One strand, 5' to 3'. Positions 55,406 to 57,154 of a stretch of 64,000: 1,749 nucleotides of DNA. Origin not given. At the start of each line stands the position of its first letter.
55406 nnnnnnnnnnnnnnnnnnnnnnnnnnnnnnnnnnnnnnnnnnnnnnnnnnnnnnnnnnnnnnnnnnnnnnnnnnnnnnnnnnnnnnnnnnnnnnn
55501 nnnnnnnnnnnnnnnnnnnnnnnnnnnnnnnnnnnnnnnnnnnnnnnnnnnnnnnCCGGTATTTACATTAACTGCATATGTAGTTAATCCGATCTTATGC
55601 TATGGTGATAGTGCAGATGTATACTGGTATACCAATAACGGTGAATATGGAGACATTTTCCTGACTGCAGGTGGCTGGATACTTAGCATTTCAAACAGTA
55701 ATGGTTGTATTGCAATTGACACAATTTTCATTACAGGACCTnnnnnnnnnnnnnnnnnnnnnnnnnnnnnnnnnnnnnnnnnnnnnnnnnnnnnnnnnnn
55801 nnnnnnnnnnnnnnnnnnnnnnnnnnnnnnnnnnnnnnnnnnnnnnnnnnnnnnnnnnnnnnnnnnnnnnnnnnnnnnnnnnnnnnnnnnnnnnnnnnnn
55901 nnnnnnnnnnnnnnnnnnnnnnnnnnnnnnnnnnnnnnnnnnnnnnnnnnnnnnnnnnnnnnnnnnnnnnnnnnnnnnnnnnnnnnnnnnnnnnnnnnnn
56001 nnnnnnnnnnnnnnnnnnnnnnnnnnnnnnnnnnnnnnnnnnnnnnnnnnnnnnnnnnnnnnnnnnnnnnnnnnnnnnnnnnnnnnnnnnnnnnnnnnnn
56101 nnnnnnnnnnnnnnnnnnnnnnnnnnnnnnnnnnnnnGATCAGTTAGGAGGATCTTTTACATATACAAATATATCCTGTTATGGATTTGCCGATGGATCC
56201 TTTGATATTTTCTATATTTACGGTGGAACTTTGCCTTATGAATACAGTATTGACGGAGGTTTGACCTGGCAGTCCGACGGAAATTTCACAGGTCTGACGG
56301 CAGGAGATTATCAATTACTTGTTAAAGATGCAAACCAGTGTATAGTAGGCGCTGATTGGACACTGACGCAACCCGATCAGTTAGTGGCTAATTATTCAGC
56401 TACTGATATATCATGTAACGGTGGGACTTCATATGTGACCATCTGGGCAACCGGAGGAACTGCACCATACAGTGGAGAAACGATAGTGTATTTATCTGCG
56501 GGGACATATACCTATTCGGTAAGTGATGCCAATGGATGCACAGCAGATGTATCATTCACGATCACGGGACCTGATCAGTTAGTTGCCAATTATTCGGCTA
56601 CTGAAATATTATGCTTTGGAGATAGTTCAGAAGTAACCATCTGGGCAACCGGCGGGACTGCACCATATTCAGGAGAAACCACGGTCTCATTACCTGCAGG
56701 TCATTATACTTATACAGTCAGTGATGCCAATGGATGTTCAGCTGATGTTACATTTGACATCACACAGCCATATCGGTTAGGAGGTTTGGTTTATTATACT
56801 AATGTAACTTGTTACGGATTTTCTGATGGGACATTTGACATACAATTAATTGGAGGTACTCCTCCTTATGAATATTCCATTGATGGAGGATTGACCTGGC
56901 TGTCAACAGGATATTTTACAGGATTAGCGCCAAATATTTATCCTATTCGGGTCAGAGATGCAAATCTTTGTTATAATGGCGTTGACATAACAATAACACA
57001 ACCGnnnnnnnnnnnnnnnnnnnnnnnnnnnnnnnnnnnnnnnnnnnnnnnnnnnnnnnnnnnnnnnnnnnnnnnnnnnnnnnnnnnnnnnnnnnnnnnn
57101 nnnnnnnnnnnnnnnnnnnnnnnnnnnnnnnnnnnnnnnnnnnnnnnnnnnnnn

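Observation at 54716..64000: Near-identical ~0.64-kb three-module super-repeats in gene B, including a '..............' module variant, duplicated again about 6 kb downstream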

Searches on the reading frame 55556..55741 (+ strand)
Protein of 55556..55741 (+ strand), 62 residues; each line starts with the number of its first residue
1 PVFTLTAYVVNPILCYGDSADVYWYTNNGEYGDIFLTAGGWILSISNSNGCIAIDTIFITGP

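Call 20: search_protein_families(library=pfam, proteins=[window:55556-55741:+], max_evalue=1)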
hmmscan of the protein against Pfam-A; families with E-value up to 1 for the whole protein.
seq(62 aa): 0 families

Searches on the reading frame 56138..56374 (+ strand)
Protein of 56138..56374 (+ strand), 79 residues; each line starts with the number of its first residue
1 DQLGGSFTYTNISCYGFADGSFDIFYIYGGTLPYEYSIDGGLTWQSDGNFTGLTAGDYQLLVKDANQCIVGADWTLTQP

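Call 20: search_protein_families(library=pfam, proteins=[window:56138-56374:+], max_evalue=1)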
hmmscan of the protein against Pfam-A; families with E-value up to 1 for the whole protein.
seq(79 aa): 5 families
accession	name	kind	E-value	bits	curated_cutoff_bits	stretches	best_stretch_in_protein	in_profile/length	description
PF13573.12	SprB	-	3.8e-06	26.9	28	1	7-43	2-37/37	SprB repeat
PF02012.26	BNR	-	0.02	15.3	27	1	36-45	2-11/12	BNR/Asp-box repeat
PF07495.19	Y_Y_Y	-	0.026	14.9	26.6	1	30-65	6-47/65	Y_Y_Y domain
PF25222.1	DUF7840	-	0.041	14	27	1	3-74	116-190/224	Domain of unknown function (DUF7840)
PF14870.12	PSII_BNR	-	0.15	11.7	27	1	15-73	234-296/303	Photosynthesis system II assembly factor YCF48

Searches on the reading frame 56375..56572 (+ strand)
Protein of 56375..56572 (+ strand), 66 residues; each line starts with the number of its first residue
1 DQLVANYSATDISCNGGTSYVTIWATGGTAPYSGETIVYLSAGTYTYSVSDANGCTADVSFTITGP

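Call 20: search_protein_families(library=pfam, proteins=[window:56375-56572:+], max_evalue=1)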
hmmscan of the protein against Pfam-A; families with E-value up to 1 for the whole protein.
seq(66 aa): 3 families
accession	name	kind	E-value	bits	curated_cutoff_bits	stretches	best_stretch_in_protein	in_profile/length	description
PF13573.12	SprB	-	7.3e-05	22.8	28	1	7-33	2-29/37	SprB repeat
PF17963.7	Big_9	-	0.039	15.3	23.6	1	8-64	24-89/89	Bacterial Ig domain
PF23237.1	HYR_4C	-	0.27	11.9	27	1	43-64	51-72/73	HYR-like domain with 4 cysteines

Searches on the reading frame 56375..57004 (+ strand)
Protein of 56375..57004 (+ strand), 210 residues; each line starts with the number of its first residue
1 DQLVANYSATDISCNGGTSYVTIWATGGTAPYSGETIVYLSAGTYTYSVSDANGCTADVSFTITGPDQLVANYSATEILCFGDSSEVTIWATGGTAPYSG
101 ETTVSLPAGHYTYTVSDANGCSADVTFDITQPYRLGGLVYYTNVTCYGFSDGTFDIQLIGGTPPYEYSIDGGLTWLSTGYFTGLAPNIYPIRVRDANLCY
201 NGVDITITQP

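Call 13: find_homologous_proteins(query=window:56375-57004:+, max_evalue=0.00001)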
Query window:56375-57004:+ (210 aa): 909 proteins with E <= 0.00001 among 4566 candidates; the best 120 are listed.
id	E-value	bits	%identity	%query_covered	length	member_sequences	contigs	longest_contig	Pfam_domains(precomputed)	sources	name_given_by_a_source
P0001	8.9e-94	331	44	99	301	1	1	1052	-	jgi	jgi:hypothetical protein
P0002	1.8e-88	314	47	100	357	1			PF17963.8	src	-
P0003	1.4e-74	268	46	99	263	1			PF17963.8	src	-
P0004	4.0e-74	267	46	99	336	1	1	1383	-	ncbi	ncbi:MAG: hypothetical protein ACKO6L_06595, partial [Flavobacteriales bacterium]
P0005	6.2e-74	266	45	100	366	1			-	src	-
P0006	4.8e-72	260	43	100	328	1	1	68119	PF13573.13,PF17963.8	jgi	jgi:hypothetical protein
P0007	2.2e-68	248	50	64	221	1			-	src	-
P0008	2.1e-67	245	47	78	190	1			PF13573.13,PF17963.8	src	-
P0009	1.3e-64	236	47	99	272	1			PF22352.3,PF13573.13,PF17963.8,PF02920.22,PF06776.19,PF05688.18,PF13860.13,PF06832.19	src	-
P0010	2.1e-64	235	46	99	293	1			PF18564.8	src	-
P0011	1.9e-62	229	45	100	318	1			-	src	-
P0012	1.4e-60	223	47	99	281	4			PF22058.3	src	-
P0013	7.5e-60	220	50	79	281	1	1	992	PF17963.8,PF02494.23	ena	-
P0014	4.1e-59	218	49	63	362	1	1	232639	PF17963.8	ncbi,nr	ncbi:MAG: hypothetical protein IPH88_05865 [Bacteroidales bacterium]|nr:hypothetical protein [Bacter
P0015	3.7e-58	215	37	100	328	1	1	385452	PF22352.3,PF00801.27,PF13573.13,PF23585.2,PF08308.18,PF27154.1,PF06832.19,PF17210.10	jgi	jgi:hypothetical protein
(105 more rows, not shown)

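Call 25: find_related_loci(query=A1, collection=genome_contigs, flank=10000)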
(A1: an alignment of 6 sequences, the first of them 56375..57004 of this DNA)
Query A1 (210 aa) in genome_contigs; peptide patterns used: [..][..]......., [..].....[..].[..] (x = any residue, [..] = any of these).
114 stretches matched a pattern; 47 encode a relative of the query (tblastn E <= 1e-3); 47 distinct loci.
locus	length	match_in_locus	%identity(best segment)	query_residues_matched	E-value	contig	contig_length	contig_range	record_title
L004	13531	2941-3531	43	12-210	1e-40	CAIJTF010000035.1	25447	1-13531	MAG: uncultured Flavobacteriales bacterium isolate Erken-D2_bin-0740 genome assembly, contig: bin-0740:035/119, whole ge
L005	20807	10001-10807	42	1-210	3e-39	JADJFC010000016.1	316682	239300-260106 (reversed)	MAG: Bacteroidetes bacterium isolate Bjer_18-Q3-R1-45_BATAC.43 tig00863030-10-3176620, whole genome shotgun sequence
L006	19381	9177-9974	40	1-210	2e-38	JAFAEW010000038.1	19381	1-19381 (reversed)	MAG: Bacteroidetes bacterium isolate OH_SBlB_150 k127_813949, whole genome shotgun sequence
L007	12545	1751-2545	41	2-210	4e-36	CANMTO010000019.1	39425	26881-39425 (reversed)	MAG: Flavobacteriales bacterium isolate ZE-Jul18-71 genome assembly, contig: ZE-Jul18-C454, whole genome shotgun sequenc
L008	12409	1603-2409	47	3-210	7e-40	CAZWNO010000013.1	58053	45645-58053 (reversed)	MAG TPA_asm: uncultured Chromatiales bacterium isolate SRP192927_co6_91 genome assembly, contig: NODE_671_length_58053_c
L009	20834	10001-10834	39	3-210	4e-33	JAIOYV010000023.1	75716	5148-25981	MAG: Bacteroidales bacterium isolate Tobar12.5m-G22 Tobar12-5m-C257, whole genome shotgun sequence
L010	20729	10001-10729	40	1-210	2e-33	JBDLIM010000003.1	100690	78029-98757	MAG: Bacteroidota bacterium isolate MAG031 MAG031_3, whole genome shotgun sequence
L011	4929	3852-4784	42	3-210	5e-33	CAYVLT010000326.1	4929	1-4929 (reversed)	MAG TPA_asm: uncultured Ferruginibacter sp. isolate SRP262948_co1_76 genome assembly, contig: NODE_19496_length_4929_cov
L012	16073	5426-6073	40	2-210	1e-32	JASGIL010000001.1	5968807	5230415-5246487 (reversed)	MAG: Ferruginibacter sp. isolate 5N328 JMF-2111-06-0005.ont.bin.328_0, whole genome shotgun sequence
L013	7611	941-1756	38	3-210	2e-31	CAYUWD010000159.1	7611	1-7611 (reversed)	MAG TPA_asm: uncultured Bacteroidales bacterium isolate binchicken_co42_463 genome assembly, contig: NODE_17461_length_7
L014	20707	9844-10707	37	3-210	2e-31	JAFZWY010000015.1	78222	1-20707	MAG: Bacteroidales bacterium isolate RGIG8173 Water_buffalos_Rumen-3__c439832, whole genome shotgun sequence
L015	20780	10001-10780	35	3-210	2e-30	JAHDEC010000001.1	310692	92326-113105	MAG: Saprospiraceae bacterium isolate MAG-172 RZ_50, whole genome shotgun sequence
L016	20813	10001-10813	37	3-210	6e-30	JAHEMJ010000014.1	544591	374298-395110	MAG: Crocinitomicaceae bacterium isolate Ww7 NODE_7_length_544591_cov_43.037802, whole genome shotgun sequence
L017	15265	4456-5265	41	8-210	2e-28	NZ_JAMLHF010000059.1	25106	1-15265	MAG: Lentimicrobium sp. isolate ACE_NR_BACT3 ACE_NR_BACT3_59, whole genome shotgun sequence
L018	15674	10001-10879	38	9-210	9e-30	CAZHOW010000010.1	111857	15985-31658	MAG TPA_asm: uncultured Lishizhenia sp. isolate SRP318679_co1_128 genome assembly, contig: NODE_211_length_111857_cov_13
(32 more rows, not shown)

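Call 29: search_solved_structures(query=A1, max_evalue=1, show_alignments=2)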
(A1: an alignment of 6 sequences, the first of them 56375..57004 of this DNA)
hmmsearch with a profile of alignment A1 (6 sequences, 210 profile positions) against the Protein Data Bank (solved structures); distinct sequences matched with E-value up to 1: 2.
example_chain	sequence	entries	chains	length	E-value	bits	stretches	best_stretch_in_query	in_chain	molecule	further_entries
8f70_A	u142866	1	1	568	0.056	16.1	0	108-130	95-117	T18.1 Major pilin backbone protein T-antigen,Major pilin backbone protein T-antigen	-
7lbu_A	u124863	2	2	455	0.85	12.3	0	159-177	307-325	Exo-alpha-sialidase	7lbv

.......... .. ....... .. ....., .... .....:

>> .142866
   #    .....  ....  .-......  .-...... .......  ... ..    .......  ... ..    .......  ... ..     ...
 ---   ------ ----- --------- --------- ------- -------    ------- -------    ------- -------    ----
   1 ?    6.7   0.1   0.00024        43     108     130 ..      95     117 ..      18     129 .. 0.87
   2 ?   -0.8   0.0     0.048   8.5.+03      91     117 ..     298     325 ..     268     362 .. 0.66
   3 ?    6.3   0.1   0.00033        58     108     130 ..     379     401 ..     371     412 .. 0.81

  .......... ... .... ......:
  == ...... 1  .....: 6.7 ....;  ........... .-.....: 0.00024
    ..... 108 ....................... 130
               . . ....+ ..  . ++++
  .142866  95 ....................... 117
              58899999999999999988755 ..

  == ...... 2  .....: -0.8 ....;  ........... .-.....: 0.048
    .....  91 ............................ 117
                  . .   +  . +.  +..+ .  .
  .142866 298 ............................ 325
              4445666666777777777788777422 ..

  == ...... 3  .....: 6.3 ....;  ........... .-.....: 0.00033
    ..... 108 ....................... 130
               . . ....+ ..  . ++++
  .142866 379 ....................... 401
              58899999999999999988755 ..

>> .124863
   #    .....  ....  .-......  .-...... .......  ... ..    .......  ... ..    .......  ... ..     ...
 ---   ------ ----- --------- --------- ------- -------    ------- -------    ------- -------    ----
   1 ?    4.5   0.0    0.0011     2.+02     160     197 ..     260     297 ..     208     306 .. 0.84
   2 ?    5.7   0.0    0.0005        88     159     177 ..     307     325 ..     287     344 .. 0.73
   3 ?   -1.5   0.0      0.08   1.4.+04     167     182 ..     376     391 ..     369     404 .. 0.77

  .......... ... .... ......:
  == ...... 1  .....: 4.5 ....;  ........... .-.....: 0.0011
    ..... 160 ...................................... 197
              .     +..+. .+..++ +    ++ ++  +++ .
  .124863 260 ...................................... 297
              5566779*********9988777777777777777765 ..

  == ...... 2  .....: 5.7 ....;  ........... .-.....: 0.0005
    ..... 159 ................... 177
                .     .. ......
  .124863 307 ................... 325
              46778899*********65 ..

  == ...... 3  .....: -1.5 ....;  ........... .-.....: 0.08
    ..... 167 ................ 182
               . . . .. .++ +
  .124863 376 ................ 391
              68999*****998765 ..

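Call 39: find_related_loci(query=A1, collection=metagenome_contigs, flank=10000)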
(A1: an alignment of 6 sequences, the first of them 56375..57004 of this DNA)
Query A1 (210 aa) in metagenome_contigs; peptide patterns used: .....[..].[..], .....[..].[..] (x = any residue, [..] = any of these).
600 stretches matched a pattern (row limit reached: there are more); 389 encode a relative of the query (tblastn E <= 1e-3); the best 80 are kept; 80 distinct loci.
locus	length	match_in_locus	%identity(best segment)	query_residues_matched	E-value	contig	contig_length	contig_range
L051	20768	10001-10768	47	3-210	2e-45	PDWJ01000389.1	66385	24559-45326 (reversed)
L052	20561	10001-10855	46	3-210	4e-43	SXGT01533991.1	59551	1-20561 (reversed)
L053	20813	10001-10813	43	3-210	8e-43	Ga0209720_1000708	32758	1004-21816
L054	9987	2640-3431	45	10-210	6e-43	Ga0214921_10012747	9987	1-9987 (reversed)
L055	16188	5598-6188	44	12-210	4e-43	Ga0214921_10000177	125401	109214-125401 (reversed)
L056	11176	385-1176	47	12-210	7e-41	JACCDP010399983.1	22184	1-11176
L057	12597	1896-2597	47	3-210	9e-41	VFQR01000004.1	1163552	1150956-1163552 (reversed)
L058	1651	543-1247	47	1-210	2e-40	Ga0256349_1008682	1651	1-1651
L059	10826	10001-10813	39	2-210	2e-38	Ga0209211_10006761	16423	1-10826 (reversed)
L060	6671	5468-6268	44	3-210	5e-38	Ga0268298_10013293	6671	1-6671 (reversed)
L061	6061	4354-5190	42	3-210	4e-38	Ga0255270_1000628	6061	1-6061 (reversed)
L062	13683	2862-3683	42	10-210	3e-38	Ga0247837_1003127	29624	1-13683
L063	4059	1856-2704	42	3-210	1e-37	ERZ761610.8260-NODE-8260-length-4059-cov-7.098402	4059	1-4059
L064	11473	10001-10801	43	3-210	3e-37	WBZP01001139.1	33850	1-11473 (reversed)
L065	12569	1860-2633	41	10-210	3e-36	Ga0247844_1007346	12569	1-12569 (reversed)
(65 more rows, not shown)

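Call 41: predict_structure(alignment_id=A2)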
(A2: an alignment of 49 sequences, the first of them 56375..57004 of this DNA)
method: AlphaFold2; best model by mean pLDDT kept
length: 210 residues; sequences in the alignment: 49
mean_pLDDT: 97.7   pTM: 0.78
mean pLDDT of the five models: 97.7, 97.6, 97.5, 97.3, 97.0
residues with pLDDT >= 90: 210; 70-90: 0; 50-70: 0; < 50: 0
segments of 3 or more residues with pLDDT < 50: none
pLDDT, mean of each block of 10 residues (from residue 1): 98 97 98 98 98 98 97 98 98 98 98 98 98 97 97 97 98 97 98 98 97
secondary structure, 60 per line:
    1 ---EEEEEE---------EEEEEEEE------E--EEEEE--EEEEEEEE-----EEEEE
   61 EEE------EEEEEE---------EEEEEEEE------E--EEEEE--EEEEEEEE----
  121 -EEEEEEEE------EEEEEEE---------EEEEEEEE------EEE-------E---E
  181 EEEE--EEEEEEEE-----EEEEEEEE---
elements in order: E4-9 E19-26 E36-40 E43-50 E56-63 E70-75 E85-92 E102-106 E109-116 E122-129 E136-142 E152-159 E166-168 E180-184 E187-194 E200-207

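Call 43: fold_search(model_id=the predicted structure, library=pdb)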
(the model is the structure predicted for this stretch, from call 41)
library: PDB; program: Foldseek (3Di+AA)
matches with E <= 10: 1503; with E <= 0.001: 28
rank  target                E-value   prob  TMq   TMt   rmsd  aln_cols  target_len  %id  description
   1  9flw_A                1.7e-06  1.00  0.59  0.29   6.0       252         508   21  CryoEM structure of the fragment-6 (3571-4078) in the grappling hook protein A (GhpA) in the bacterium Aureispira sp.  (released 2024-10-16)
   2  9flp_A                9.8e-06  1.00  0.53  0.17   6.8       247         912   18  CryoEM structure of the neck (1403-2314) in the grappling hook protein A (GhpA) in the bacterium Aureispira sp. CCB-QB (released 2024-10-16)
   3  2wim_A                1.2e-05  1.00  0.40  0.33   9.0       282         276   12  Crystal structure of NCAM2 IG1-3 (released 2010-08-25)
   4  5oj6_B                1.7e-05  1.00  0.26  0.12  20.7       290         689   17  Crystal structure of the chicken MDGA1 ectodomain in complex with the human neuroligin 1 (NL1(-A-B)) cholinesterase do (released 2017-08-23)
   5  5xeq_B                2.7e-05  1.00  0.30  0.23  19.3       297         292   14  Crystal Structure of human MDGA1 and human neuroligin-2 complex (released 2017-07-12)
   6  1qz1                  3.5e-05  1.00  0.38  0.30  10.7       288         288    9  Crystal Structure of the Ig 1-2-3 fragment of NCAM (released 2003-11-04)
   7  5oj2_B                4.6e-05  1.00  0.30  0.13  21.1       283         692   13  Crystal structure of the chicken MDGA1 ectodomain (released 2017-08-23)
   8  7t0o_M                4.8e-05  1.00  0.24  0.15  26.1       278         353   10  cryoEM reconstruction of the HIV gp140 in complex with the extracellular domains of CD4 and the adnectin domain of Com (released 2022-01-12)
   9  7t0o_L                5.1e-05  1.00  0.24  0.15  26.1       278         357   10  cryoEM reconstruction of the HIV gp140 in complex with the extracellular domains of CD4 and the adnectin domain of Com (released 2022-01-12)
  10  1wio_A                6.5e-05  1.00  0.29  0.19  16.7       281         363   11  STRUCTURE OF T-CELL SURFACE GLYCOPROTEIN CD4, TETRAGONAL CRYSTAL FORM (released 1997-07-07)
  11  7r5k_10               2.6e-04  1.00  0.36  0.06  18.2       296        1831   13  Human nuclear pore complex (constricted) (released 2022-06-22)
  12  4aq1_C                2.8e-04  0.99  0.23  0.11  33.7       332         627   10  Structure of the SbsB S-layer protein of Geobacillus stearothermophilus PV72p2 in complex with nanobody KB6 (released 2012-06-13)
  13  5uv6_B                2.9e-04  1.00  0.33  0.28  11.4       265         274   13  Crystal structure of human Opioid Binding Protein/Cell Adhesion Molecule Like (OPCML) (released 2018-03-21)
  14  5uv6_A                3.2e-04  1.00  0.33  0.28  11.8       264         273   16  Crystal structure of human Opioid Binding Protein/Cell Adhesion Molecule Like (OPCML) (released 2018-03-21)
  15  6u6t_B                3.3e-04  1.00  0.31  0.27  12.5       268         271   13  Neuronal growth regulator 1 (NEGR1) (released 2020-08-12)
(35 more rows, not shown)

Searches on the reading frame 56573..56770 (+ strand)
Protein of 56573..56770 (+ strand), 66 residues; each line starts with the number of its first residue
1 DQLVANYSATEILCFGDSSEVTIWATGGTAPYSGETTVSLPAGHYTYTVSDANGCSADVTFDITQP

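Call 20: search_protein_families(library=pfam, proteins=[window:56573-56770:+], max_evalue=1)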
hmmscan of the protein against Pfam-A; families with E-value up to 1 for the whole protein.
seq(66 aa): 3 families
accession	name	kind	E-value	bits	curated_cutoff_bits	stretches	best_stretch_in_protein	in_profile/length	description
PF13573.12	SprB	-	2.4e-06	27.5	28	1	7-33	2-29/37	SprB repeat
PF17963.7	Big_9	-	0.0096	17.2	23.6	1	29-64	55-89/89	Bacterial Ig domain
PF05345.18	He_PIG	-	0.071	14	24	0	21-43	28-51/96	Putative Ig domain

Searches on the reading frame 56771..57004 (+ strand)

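Call 20: search_protein_families(library=pfam, proteins=[window:56771-57004:+], max_evalue=1)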
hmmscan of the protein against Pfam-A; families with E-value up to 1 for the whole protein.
seq(78 aa): 2 families
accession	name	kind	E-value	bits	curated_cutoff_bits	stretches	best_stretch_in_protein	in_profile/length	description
PF13573.12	SprB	-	2.1e-08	34.1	28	1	10-42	5-37/37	SprB repeat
PF02012.26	BNR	-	0.1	13.1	27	1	35-43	2-10/12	BNR/Asp-box repeat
